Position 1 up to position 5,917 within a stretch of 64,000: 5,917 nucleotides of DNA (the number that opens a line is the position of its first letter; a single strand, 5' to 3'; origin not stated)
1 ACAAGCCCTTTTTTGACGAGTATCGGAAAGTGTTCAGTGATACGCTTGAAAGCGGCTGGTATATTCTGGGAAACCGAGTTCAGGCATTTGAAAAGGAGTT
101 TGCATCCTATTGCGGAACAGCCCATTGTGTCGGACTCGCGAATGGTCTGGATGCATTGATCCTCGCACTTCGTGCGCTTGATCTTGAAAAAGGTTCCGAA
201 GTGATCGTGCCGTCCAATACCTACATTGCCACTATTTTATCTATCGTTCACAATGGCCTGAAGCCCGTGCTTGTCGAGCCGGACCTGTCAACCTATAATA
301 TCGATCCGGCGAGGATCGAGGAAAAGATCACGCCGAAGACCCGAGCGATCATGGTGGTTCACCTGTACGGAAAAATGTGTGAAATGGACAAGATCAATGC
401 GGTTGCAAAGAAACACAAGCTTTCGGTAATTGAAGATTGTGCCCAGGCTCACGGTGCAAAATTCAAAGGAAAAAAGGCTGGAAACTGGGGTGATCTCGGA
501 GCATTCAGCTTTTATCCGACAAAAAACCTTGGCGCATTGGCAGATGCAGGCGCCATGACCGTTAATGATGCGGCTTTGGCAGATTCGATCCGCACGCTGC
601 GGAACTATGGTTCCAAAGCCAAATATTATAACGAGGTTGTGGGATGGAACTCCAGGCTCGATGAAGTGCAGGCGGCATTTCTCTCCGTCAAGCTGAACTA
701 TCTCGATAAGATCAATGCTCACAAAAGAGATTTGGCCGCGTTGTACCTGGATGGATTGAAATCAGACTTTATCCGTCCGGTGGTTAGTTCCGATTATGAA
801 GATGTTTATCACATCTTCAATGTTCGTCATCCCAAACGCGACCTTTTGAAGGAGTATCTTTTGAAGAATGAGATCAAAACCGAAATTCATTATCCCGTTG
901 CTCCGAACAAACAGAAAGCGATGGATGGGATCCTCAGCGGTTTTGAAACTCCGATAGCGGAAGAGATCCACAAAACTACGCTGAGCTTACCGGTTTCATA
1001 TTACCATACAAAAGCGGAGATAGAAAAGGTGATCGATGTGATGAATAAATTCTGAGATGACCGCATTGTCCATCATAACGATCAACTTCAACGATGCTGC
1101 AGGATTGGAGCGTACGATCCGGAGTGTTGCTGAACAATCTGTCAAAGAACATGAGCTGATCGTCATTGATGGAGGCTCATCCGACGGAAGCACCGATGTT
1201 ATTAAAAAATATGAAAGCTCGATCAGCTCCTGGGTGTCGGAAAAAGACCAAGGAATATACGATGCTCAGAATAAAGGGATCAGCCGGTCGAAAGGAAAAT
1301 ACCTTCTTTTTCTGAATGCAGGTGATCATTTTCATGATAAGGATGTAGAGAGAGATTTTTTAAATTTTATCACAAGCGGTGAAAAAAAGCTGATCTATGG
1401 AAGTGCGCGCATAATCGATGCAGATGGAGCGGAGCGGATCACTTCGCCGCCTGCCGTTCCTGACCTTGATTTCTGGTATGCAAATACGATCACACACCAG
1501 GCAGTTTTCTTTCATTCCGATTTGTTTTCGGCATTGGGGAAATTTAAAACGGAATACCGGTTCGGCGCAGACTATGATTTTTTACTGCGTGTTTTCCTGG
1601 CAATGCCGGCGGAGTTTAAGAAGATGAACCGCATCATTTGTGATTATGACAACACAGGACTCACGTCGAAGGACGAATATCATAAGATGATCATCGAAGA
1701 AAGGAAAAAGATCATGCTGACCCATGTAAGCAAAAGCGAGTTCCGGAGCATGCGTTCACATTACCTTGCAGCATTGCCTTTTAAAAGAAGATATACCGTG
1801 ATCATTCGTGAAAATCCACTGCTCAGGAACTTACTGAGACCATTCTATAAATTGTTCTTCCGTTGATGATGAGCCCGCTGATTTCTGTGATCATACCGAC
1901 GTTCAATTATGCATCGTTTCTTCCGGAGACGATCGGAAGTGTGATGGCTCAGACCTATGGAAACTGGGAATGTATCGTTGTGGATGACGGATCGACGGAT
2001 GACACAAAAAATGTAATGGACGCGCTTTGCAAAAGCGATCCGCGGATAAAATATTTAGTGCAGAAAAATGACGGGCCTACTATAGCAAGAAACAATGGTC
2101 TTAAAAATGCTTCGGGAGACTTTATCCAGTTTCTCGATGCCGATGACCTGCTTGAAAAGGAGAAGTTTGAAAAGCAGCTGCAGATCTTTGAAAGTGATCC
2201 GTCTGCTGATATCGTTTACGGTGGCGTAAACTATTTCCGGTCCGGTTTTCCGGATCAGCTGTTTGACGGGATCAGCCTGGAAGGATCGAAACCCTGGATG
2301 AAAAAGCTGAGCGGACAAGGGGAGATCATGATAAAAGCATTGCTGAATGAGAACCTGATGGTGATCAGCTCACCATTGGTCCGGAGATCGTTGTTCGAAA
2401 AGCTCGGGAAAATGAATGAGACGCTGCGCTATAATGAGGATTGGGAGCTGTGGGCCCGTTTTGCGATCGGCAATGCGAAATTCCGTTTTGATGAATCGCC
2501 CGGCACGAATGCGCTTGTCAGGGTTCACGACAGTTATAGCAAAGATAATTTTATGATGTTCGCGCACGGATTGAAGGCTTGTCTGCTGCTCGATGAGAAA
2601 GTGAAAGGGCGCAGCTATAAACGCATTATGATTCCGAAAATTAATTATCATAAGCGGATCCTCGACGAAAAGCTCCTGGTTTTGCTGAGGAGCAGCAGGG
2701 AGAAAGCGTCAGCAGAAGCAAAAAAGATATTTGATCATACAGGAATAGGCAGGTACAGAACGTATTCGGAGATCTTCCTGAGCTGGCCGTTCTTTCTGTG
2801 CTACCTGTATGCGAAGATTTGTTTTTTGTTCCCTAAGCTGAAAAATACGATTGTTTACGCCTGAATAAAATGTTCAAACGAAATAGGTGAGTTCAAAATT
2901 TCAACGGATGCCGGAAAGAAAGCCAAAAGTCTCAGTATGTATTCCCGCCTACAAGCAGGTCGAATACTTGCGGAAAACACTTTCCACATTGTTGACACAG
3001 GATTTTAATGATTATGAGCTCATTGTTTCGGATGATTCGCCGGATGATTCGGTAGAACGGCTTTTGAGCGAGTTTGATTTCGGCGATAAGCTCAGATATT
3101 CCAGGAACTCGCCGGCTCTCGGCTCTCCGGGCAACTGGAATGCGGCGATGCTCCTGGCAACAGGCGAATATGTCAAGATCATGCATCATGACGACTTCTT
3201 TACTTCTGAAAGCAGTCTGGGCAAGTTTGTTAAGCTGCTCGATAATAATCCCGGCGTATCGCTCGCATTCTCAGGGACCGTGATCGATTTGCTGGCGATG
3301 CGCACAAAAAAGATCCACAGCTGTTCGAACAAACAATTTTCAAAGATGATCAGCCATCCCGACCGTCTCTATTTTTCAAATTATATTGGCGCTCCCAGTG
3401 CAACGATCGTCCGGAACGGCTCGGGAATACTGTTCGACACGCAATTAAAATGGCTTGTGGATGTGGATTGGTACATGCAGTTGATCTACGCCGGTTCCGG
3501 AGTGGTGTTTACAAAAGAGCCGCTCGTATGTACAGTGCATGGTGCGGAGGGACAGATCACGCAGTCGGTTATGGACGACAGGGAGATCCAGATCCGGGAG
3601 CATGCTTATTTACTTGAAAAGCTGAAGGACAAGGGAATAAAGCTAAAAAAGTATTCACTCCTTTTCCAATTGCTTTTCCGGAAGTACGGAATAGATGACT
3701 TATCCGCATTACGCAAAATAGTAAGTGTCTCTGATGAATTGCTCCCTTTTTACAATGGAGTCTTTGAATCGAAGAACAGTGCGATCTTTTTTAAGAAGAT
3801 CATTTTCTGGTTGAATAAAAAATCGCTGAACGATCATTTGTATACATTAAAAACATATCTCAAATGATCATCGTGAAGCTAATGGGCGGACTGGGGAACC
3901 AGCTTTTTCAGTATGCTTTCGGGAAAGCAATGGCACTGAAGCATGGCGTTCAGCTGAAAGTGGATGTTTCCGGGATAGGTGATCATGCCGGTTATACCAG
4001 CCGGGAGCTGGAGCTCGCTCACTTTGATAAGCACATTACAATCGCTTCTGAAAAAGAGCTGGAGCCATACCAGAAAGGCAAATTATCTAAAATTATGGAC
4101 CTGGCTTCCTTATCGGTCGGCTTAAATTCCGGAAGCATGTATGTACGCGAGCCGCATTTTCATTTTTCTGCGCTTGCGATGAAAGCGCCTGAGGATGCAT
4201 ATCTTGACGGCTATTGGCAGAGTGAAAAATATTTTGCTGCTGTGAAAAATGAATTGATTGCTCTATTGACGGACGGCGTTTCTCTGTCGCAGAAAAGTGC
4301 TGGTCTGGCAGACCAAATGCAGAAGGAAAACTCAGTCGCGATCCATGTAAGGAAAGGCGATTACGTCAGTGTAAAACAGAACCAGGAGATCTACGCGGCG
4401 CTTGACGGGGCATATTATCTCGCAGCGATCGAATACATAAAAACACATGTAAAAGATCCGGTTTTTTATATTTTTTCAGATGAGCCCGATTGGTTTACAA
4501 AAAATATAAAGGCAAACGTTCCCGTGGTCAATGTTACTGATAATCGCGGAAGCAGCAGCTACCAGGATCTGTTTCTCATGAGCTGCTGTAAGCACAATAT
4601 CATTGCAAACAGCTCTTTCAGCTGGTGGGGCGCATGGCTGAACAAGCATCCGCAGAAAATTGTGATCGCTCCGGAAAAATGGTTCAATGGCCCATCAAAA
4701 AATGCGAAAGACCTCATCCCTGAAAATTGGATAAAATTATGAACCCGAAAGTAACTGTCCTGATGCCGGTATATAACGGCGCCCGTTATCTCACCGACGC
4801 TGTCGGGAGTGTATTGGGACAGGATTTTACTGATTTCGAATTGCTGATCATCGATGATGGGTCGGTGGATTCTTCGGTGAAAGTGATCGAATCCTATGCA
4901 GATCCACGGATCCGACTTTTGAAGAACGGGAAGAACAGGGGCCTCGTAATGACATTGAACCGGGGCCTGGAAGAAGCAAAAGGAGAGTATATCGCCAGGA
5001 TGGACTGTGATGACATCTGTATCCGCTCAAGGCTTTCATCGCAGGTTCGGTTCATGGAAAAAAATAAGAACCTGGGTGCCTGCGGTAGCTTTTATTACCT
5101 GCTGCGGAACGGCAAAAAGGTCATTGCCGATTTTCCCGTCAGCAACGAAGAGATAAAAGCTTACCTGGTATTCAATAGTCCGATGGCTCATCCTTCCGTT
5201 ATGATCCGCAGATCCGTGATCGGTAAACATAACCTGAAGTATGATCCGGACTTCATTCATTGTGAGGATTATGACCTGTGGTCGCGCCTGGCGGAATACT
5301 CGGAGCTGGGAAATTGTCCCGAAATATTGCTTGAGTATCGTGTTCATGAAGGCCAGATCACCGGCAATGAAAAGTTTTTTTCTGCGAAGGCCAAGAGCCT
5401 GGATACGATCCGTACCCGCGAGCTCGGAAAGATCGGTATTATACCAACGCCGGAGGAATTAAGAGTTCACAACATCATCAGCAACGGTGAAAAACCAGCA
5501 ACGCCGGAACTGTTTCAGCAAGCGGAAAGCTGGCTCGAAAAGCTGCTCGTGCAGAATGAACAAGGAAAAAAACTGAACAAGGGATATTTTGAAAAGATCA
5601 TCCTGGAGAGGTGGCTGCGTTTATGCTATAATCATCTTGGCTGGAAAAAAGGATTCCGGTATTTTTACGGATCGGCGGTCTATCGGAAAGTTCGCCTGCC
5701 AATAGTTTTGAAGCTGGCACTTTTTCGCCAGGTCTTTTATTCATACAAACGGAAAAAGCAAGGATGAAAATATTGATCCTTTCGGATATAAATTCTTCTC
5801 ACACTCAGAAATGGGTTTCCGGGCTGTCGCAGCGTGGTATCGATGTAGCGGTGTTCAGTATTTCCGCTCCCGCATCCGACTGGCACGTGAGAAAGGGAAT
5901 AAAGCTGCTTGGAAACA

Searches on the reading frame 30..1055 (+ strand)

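Call 56: search_protein_families(library=pfam, proteins=[window:30-1055:+], max_evalue=0.00001)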
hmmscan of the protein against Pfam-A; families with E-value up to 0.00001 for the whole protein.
window:30-1055:+ (341 aa): 1 family
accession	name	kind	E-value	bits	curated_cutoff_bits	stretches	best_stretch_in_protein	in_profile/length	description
PF01041.23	DegT_DnrJ_EryC1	-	2.4e-107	359.7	19.8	1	3-338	12-359/360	DegT/DnrJ/EryC1/StrS aminotransferase family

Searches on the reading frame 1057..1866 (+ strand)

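Call 56: search_protein_families(library=pfam, proteins=[window:1057-1866:+], max_evalue=0.00001)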
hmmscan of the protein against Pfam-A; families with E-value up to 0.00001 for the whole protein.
window:1057-1866:+ (269 aa): 2 families
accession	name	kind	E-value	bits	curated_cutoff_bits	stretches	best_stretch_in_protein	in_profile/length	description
PF00535.33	Glycos_transf_2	-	1.7e-20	74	23.3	1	5-129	1-127/168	Glycosyl transferase family 2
PF10111.15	Glyco_tranf_2_2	-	6.9e-07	29.5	27.3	1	17-107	15-108/276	Glycosyltransferase like family 2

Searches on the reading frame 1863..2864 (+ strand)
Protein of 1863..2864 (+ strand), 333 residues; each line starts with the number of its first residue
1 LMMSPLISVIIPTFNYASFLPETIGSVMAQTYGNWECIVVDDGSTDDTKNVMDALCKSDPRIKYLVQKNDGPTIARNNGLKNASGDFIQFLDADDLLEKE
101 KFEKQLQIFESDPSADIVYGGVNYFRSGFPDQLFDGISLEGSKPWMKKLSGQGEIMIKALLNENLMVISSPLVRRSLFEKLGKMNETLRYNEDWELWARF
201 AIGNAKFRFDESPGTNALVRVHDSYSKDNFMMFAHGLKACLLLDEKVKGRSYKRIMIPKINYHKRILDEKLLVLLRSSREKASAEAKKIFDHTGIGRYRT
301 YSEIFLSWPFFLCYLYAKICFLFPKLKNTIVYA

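Call 56: search_protein_families(library=pfam, proteins=[window:1863-2864:+], max_evalue=0.00001)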
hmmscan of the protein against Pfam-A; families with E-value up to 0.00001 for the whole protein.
window:1863-2864:+ (333 aa): 3 families
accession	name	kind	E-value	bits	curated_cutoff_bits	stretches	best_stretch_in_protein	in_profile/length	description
PF00535.33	Glycos_transf_2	-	5e-39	134.4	23.3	1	8-146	1-132/168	Glycosyl transferase family 2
PF10111.15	Glyco_tranf_2_2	-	2e-19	70.6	27.3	1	8-203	1-202/276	Glycosyltransferase like family 2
PF13641.12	Glyco_tranf_2_3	-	1.9e-16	61.2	27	1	7-199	3-193/230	Glycosyltransferase like family 2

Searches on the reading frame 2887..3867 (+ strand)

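Call 56: search_protein_families(library=pfam, proteins=[window:2887-3867:+], max_evalue=0.00001)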
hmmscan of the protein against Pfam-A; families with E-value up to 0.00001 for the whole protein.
window:2887-3867:+ (326 aa): 2 families
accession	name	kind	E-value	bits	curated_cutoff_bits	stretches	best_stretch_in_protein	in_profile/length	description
PF00535.33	Glycos_transf_2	-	1.7e-19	70.8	23.3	1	16-124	1-110/168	Glycosyl transferase family 2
PF13641.12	Glyco_tranf_2_3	-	2.2e-07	31.6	27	1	13-185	1-168/230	Glycosyltransferase like family 2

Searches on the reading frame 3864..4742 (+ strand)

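Call 56: search_protein_families(library=pfam, proteins=[window:3864-4742:+], max_evalue=0.00001)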
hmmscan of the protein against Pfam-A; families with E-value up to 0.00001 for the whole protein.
window:3864-4742:+ (292 aa): 1 family
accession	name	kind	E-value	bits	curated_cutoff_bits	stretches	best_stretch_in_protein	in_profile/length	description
PF01531.22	Glyco_transf_11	-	2.3e-38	132.5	23.9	1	1-290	1-295/298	Glycosyl transferase family 11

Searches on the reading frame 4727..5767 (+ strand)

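Call 56: search_protein_families(library=pfam, proteins=[window:4727-5767:+], max_evalue=0.00001)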
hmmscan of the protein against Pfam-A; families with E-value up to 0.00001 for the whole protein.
window:4727-5767:+ (346 aa): 3 families
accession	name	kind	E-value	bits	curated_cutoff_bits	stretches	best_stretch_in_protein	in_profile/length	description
PF00535.33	Glycos_transf_2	-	1.9e-31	109.7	23.3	1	10-157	1-155/168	Glycosyl transferase family 2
PF10111.15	Glyco_tranf_2_2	-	4.6e-12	46.4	27.3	1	10-223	1-237/276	Glycosyltransferase like family 2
PF13641.12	Glyco_tranf_2_3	-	9.6e-06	26.2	27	0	7-188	1-194/230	Glycosyltransferase like family 2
